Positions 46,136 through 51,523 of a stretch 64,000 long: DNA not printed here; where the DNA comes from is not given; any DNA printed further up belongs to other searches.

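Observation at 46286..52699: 1695-aa S8 protease with Ig-like repeat array and T9SS-type CTD, convergent with a serpin lipoprotein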

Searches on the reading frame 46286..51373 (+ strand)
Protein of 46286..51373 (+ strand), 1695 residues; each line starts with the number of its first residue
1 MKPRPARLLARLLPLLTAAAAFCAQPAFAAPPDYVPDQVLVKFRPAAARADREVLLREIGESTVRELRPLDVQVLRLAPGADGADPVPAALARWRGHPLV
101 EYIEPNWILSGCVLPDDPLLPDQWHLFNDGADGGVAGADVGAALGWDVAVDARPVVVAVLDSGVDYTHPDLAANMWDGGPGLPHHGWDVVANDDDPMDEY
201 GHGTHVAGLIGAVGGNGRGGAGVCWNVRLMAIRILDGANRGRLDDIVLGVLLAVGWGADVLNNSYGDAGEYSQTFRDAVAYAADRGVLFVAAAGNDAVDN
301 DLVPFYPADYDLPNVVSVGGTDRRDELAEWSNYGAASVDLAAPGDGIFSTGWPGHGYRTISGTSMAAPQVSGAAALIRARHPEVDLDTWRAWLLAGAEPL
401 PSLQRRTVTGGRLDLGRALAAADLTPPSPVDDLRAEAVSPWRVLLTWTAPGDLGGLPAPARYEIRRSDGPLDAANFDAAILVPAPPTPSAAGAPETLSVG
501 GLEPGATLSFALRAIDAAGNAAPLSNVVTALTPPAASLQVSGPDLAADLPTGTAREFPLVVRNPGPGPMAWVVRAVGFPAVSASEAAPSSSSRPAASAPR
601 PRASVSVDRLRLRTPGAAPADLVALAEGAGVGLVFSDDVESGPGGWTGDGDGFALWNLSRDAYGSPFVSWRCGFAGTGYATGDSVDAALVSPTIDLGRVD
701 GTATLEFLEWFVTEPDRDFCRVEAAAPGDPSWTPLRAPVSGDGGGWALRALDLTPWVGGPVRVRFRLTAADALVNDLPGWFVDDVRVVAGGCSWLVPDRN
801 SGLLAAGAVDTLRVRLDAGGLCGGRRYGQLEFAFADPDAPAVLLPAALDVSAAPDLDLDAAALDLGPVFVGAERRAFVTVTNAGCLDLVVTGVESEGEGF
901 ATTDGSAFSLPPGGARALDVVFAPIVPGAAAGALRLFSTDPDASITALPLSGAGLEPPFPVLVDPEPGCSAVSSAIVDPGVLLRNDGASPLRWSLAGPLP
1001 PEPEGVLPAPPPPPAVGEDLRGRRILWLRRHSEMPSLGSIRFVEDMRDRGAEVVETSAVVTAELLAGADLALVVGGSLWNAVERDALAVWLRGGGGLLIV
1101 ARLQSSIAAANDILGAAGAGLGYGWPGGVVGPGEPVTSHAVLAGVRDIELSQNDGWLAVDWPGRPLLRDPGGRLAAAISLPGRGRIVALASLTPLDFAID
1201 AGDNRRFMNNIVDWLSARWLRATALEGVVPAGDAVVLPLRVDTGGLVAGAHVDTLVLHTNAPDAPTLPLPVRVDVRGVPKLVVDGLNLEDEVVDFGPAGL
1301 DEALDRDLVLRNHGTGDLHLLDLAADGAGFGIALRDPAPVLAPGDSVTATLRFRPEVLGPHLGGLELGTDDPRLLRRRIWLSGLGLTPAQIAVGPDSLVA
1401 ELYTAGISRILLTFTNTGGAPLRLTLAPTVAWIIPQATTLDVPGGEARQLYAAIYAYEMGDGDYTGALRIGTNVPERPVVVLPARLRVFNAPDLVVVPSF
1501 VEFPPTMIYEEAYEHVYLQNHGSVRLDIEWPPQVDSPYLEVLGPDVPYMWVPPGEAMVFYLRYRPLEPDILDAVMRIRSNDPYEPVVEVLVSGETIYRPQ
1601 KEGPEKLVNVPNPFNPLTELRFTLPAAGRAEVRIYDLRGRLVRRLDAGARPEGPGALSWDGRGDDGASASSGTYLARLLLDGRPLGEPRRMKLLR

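Call 5: search_protein_families(library=pfam, proteins=[window:46286-51373:+], max_evalue=0.01)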
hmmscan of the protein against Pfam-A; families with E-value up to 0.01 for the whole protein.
window:46286-51373:+ (1695 aa): 9 families
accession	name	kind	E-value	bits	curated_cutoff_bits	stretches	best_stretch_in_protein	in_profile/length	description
PF00082.27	Peptidase_S8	-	1.4e-53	182.5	21.8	1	155-397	4-273/288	Subtilase family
PF22544.2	HYDIN_VesB_CFA65-like_Ig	-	1.3e-11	45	25.5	2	854-940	1-88/100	HYDIN/CFA65/VesB-like, Ig-like domain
PF22148.1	Fervidolysin_NPro-like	-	2.7e-11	44.1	21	1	30-106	11-81/81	Fervidolysin N-terminal prodomain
PF13860.13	FlgD_ig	-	4.6e-11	43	27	1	1625-1674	19-69/79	FlgD Ig-like domain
PF15780.11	ASH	-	2.7e-09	37.5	27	1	861-937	12-89/98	Abnormal spindle-like microcephaly-assoc'd, ASPM-SPD-2-Hydin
PF22073.2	Cep192_D4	-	2.6e-06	28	35.5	0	858-954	6-111/112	Cep192 domain 4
PF12371.14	TMEM131_like_N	-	5.6e-06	26.9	28.8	0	861-936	6-82/84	Transmembrane protein 131-like N-terminal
PF20773.4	InhA-like_MAM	-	0.0011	18.9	26.9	0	682-795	46-170/191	Immune inhibitor A-like, MAM domain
PF00041.27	fn3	-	0.0024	18.5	25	1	428-529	1-82/84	Fibronectin type III domain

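Call 6: search_protein_families(library=ncbifam, proteins=[window:46286-51373:+], max_evalue=0.01)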
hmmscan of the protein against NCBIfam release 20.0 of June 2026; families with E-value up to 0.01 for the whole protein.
window:46286-51373:+ (1695 aa): 13 families
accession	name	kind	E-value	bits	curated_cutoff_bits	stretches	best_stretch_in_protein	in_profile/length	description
TIGR03921.1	T7SS_mycosin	equivalog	9.1e-49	166.4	278.75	1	154-427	14-291/353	type VII secretion-associated serine protease mycosin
NF033595.1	denti_PrtP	equivalog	1.2e-20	73.7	300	2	277-375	357-454/606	dentilisin complex serine proteinase subunit PrtP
TIGR03895.1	protease_PatA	subfamily_domain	2.5e-17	62.9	421.05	1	202-379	1-178/606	PatA/PatG family cyanobactin maturation protease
NF049966.1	QH_SP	equivalog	3.2e-17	62.6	165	1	157-397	2-211/219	subtilisin-like serine protease QhpE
NF012200.0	choice_anch_D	domain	1.1e-16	61.3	45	2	852-942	13-107/108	choice-of-anchor D domain-containing protein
NF051851.1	AtpSerPepEprS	equivalog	2.6e-11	42.3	1700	1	272-401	209-341/988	autotransporter serine peptidase EprS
NF005176.1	PRK06655.1-1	equivalog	8.3e-07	29.1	230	1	1626-1675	95-144/197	flagellar hook assembly protein FlgD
NF040553.1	SGO_0316_fam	subfamily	1e-06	26.8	1400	1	197-299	355-467/1486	SGO_0316/SGO_0317 family LPXTG-anchored serine peptidase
TIGR00868.1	hCaCC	subfamily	3.7e-05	21.7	900.85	1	419-527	748-861/863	calcium-activated chloride channel protein 1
NF033707.1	T9SS_sortase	equivalog_domain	3.9e-05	21.5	420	1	1605-1681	997-1078/1095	type IX secretion system sortase PorU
NF040809.1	germ_prot_CspBA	exception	0.00018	19.3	1250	0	337-377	433-472/1099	bifunctional germination protease/germinant receptor pseudoprotease CspBA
NF052323.1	T9SSA_dep_M6i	equivalog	0.00046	18.3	600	1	1606-1678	957-1024/1043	T9SS-dependent M6-like inactivated metalloprotease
NF009276.0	PRK12633.1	equivalog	0.0025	17.6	383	0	1627-1677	128-178/234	flagellar basal body rod modification protein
